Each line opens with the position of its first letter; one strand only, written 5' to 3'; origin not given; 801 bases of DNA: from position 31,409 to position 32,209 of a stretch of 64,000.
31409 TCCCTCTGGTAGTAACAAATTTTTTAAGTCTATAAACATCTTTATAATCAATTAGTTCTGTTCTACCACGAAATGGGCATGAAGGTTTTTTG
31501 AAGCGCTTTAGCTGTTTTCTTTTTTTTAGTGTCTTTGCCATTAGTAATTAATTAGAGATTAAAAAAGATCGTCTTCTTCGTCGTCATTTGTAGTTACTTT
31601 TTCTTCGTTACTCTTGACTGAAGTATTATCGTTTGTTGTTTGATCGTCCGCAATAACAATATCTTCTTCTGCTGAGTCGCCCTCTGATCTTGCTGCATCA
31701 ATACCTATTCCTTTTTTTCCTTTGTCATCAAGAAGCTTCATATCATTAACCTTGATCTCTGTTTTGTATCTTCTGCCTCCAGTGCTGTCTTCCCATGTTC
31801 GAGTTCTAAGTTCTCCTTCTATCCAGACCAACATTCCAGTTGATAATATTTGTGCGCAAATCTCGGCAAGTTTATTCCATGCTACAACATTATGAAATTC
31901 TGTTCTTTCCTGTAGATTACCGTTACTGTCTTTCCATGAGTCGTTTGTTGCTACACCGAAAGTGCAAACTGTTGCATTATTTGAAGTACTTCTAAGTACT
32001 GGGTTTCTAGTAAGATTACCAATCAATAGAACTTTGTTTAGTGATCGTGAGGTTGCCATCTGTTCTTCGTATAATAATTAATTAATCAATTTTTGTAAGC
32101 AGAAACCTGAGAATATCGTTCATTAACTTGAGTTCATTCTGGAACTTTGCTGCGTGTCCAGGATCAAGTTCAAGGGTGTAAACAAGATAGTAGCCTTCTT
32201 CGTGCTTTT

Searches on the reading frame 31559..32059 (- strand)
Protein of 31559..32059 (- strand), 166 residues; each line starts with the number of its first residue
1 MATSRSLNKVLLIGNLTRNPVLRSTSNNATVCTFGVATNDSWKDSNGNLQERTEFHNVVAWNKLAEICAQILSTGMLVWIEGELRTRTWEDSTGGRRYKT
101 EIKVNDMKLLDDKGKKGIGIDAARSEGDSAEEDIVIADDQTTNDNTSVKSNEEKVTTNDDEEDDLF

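Call 50: search_protein_families(library=pfam, proteins=[window:31559-32059:-], max_evalue=0.0001)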
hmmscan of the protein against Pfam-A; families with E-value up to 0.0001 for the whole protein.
window:31559-32059:- (166 aa): 1 family
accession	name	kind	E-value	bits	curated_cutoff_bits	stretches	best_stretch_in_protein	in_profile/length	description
PF00436.31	SSB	-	4.2e-35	120.4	26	1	7-110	1-104/104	Single-strand binding protein family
